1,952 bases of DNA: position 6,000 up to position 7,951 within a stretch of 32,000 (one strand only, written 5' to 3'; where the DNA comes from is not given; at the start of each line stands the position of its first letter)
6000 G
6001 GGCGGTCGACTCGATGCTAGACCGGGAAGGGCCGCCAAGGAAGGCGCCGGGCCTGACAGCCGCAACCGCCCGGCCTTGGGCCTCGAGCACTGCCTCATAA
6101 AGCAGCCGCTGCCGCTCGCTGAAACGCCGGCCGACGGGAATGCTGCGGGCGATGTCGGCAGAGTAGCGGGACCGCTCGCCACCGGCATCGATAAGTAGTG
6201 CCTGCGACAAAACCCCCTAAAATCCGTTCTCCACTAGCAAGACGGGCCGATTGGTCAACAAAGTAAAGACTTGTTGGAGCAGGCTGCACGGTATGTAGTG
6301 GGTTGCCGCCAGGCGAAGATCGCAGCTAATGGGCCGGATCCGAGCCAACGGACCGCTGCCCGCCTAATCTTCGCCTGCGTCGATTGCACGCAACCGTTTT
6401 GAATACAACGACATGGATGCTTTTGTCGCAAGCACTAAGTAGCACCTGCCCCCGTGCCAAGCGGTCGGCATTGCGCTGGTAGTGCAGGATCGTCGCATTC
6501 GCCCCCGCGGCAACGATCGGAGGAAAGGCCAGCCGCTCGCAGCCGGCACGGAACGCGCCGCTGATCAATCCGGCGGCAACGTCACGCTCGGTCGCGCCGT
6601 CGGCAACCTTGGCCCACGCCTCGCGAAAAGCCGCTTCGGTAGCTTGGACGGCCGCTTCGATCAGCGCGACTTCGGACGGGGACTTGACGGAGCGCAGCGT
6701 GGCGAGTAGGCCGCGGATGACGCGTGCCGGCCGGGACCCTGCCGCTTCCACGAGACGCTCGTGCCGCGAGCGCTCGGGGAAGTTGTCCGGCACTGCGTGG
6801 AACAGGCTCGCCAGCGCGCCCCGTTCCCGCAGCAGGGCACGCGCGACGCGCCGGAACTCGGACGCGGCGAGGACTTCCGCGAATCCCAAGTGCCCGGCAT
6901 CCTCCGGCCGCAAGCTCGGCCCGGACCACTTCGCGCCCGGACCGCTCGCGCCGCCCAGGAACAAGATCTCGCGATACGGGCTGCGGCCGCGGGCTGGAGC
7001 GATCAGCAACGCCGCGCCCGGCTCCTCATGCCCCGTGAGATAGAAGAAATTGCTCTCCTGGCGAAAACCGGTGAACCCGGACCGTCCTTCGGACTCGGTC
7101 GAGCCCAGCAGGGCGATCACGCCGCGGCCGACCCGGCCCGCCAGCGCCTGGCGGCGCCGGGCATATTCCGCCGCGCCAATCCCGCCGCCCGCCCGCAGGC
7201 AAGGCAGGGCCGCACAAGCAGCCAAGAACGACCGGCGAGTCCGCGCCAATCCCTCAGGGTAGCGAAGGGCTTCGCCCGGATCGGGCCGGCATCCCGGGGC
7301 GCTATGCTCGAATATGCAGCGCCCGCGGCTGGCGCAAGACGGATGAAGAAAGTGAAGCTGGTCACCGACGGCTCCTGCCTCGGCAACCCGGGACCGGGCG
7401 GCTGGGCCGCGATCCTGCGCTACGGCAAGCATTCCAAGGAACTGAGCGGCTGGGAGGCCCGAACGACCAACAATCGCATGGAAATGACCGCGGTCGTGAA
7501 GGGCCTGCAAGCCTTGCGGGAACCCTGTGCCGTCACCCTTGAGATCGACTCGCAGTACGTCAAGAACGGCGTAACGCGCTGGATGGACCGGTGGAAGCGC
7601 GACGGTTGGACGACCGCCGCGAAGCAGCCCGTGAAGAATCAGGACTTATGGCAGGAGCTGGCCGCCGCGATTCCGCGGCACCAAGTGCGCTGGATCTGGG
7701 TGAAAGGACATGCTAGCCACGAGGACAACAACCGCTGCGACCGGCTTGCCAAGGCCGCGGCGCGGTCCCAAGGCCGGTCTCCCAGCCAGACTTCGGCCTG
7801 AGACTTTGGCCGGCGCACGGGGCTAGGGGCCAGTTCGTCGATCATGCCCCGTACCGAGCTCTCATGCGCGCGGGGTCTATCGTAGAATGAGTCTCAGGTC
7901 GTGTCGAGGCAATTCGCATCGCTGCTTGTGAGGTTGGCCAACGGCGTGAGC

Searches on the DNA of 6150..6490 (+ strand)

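Call 11: search_dna_similar(query=window:6192-6441:+, collection=plasmids, mode=distant, max_evalue=0.01, max_rows=40)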
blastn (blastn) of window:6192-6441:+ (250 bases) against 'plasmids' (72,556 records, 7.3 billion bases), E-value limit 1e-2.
No match.
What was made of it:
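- Plasmid blastn found nothing (call 11).
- Tried and rejected: Plasmid blastn with the element found no match (call 11).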

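Call 74: search_rna_families(source=window, start=6150, end=6490, threshold=evalue, max_evalue=5)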
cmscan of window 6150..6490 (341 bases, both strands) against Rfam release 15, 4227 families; matches with E-value up to 5: 0.
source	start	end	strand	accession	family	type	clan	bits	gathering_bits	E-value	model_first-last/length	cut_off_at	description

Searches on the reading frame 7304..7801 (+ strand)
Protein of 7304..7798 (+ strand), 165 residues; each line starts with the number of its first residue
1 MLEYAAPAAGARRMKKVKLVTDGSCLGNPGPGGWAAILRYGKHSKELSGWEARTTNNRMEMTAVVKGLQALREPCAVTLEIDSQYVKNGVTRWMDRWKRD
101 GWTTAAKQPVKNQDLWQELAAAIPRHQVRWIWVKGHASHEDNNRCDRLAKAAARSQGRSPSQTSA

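Call 9: search_protein_families(library=pfam, proteins=[window:7304-7798:+])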
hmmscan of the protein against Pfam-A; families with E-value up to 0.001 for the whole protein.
seq(165 aa): 1 family
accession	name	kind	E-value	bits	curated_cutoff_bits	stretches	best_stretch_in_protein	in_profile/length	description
PF00075.30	RNase_H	-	3.4e-47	160.6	25.8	1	15-153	2-140/141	RNase H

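Call 16: find_encoding_contigs(protein=window:7343-7801:+, flank=4000, max_places=8)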
Protein window:7343-7801:+ (152 aa): no gene with exactly this product is on record in the collection.
